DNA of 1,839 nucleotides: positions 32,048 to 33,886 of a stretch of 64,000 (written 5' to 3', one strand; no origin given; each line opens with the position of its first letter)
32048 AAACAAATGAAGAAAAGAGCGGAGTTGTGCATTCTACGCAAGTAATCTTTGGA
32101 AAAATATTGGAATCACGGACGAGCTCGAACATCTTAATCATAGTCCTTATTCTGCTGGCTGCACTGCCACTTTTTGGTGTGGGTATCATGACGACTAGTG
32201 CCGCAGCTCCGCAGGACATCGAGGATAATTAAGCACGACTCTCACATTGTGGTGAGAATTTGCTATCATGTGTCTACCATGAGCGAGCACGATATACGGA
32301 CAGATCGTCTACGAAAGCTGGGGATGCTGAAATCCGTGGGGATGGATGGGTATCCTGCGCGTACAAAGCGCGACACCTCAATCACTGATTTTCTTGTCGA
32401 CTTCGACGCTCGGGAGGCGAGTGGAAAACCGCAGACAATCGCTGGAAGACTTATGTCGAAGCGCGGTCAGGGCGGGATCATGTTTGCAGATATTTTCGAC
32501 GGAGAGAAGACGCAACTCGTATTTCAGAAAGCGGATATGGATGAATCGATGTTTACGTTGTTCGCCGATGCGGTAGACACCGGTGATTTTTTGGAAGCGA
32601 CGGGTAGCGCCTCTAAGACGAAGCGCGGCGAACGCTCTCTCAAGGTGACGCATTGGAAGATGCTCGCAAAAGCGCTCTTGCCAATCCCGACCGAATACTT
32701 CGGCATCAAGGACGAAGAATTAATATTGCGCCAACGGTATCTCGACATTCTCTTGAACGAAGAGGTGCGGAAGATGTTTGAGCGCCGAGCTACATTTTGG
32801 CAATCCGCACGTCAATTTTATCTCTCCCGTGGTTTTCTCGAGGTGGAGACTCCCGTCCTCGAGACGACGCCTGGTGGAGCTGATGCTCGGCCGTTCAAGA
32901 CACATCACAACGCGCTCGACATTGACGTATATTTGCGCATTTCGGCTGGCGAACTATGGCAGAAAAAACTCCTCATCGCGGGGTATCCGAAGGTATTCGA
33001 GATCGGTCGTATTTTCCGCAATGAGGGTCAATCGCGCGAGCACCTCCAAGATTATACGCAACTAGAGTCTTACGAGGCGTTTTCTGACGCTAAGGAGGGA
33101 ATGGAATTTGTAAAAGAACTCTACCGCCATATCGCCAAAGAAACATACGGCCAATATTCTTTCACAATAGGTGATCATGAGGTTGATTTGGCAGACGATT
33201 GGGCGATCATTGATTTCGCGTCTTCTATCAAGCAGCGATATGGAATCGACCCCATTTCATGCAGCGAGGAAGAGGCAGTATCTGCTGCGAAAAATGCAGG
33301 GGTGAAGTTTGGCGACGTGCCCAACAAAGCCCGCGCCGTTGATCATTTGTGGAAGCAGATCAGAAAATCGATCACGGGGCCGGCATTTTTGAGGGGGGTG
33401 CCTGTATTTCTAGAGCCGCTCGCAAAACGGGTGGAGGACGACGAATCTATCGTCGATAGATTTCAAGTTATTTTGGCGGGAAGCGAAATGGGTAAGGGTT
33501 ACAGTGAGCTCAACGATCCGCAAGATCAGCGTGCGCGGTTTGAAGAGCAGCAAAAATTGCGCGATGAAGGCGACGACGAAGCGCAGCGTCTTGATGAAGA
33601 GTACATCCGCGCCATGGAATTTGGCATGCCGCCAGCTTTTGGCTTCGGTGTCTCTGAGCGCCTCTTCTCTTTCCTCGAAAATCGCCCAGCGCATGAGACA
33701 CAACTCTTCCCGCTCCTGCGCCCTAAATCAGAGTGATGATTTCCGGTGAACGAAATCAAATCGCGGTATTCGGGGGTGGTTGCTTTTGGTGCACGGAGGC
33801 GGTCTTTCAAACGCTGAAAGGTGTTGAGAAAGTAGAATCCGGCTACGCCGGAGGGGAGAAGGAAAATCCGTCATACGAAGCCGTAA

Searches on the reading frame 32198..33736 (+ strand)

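Call 51: search_protein_families(library=pfam, proteins=[window:32198-33736:+], max_evalue=0.0001)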
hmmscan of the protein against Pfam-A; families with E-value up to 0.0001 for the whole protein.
window:32198-33736:+ (512 aa): 2 families
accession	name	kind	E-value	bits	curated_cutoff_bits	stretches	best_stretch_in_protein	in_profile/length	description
PF00152.25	tRNA-synt_2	-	4.3e-59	200.5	25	1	172-505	1-305/308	tRNA synthetases class II (D, K and N)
PF01336.31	tRNA_anti-codon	-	1e-09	38.6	27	1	80-156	2-75/75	OB-fold nucleic acid binding domain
